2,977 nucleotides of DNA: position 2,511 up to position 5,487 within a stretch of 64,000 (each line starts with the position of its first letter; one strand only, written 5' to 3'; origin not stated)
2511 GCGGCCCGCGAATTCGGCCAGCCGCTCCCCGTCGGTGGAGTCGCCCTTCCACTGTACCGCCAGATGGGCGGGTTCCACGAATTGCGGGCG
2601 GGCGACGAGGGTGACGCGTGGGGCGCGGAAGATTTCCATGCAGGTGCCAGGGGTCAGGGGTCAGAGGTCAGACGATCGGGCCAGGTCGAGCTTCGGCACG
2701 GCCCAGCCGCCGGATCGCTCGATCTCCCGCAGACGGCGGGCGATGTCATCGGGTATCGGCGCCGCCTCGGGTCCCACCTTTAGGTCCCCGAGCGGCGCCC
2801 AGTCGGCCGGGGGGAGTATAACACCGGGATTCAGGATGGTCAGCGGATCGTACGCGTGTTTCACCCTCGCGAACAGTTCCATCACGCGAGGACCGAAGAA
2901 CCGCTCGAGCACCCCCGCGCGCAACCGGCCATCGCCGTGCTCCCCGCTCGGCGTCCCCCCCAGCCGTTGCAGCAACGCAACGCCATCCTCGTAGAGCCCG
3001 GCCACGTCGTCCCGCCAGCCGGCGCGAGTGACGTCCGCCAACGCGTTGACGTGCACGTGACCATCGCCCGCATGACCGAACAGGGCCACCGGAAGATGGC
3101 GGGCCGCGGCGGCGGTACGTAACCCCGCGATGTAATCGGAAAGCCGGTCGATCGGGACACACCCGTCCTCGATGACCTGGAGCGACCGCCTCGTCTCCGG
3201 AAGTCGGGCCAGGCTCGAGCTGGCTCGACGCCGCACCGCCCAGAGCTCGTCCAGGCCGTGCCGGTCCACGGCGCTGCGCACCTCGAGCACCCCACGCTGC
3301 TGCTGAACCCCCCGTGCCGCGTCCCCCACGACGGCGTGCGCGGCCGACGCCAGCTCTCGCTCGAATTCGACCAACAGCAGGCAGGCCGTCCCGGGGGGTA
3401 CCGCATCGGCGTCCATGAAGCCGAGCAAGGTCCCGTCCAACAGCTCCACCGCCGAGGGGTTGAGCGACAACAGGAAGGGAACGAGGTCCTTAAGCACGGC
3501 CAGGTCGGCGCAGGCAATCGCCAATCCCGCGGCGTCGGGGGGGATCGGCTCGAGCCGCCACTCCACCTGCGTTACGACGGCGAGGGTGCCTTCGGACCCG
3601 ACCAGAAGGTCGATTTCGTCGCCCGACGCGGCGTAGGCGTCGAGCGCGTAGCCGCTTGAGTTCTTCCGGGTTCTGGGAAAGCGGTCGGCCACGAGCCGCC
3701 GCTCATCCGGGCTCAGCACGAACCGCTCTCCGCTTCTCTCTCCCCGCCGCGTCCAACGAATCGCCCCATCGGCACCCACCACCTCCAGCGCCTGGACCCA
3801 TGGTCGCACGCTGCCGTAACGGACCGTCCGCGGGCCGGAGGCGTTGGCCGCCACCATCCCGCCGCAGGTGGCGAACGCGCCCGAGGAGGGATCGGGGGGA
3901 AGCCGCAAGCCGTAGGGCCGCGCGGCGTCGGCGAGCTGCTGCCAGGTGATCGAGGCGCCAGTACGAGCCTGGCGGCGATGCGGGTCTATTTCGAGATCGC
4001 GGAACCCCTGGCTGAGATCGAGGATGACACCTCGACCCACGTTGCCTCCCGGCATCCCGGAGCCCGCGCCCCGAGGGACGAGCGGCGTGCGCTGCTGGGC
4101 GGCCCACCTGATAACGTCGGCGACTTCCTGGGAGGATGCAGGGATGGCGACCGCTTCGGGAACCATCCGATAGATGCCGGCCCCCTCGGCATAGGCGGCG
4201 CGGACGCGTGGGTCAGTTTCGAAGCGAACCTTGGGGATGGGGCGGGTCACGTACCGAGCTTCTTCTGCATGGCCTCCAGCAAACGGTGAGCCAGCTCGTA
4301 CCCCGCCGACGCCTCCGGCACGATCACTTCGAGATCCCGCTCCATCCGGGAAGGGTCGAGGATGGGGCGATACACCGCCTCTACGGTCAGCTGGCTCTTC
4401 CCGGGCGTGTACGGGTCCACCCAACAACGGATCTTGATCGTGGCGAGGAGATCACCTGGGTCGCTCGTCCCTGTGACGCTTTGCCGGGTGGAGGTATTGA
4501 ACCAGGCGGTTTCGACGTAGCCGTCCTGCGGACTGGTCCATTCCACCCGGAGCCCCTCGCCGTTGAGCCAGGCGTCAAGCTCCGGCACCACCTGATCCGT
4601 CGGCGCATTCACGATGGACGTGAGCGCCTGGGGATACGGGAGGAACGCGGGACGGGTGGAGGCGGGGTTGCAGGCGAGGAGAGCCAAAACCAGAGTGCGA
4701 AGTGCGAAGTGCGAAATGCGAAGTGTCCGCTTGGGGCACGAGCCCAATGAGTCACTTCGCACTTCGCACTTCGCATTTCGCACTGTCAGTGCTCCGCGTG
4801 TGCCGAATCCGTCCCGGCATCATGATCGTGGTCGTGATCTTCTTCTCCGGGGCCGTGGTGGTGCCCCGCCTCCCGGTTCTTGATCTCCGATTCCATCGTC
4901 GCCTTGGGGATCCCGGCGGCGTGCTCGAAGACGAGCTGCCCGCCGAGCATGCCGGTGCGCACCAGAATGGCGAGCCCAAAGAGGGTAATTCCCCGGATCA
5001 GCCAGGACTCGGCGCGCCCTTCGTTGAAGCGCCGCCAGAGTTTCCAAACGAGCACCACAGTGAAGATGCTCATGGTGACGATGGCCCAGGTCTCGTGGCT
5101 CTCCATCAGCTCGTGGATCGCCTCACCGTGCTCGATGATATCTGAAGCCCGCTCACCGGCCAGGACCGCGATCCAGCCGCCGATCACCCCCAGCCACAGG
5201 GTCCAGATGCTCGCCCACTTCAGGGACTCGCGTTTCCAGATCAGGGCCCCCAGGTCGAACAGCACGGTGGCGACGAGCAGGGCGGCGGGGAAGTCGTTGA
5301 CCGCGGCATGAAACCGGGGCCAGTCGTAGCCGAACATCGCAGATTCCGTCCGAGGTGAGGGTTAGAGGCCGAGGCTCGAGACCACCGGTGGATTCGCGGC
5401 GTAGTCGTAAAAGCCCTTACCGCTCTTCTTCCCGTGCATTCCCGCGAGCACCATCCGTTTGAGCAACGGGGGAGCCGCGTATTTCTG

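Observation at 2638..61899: Dispersed family of tandem-heptamer arrays, mostly organised as inverted arrays (hairpins), at 13 or more loci in 64 kb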

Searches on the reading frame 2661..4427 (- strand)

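Call 16: search_protein_families(library=pfam, proteins=[window:2661-4427:-])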
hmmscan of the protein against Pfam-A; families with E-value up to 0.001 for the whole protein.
window:2661-4427:- (588 aa): 2 families
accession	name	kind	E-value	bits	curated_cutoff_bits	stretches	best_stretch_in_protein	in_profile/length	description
PF02913.24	FAD-oxidase_C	-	2.7e-43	148.9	21.2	1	308-536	14-247/248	FAD linked oxidases, C-terminal domain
PF01565.28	FAD_binding_4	-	7.6e-36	123.3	26.4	1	90-226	1-138/139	FAD binding domain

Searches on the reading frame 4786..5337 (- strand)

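Call 16: search_protein_families(library=pfam, proteins=[window:4786-5337:-])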
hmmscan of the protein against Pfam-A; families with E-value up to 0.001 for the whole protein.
window:4786-5337:- (183 aa): 1 family
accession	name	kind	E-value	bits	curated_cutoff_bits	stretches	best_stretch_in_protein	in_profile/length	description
PF09990.14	DUF2231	-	1.7e-17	64.2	26.4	1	9-143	4-137/139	Predicted membrane protein (DUF2231)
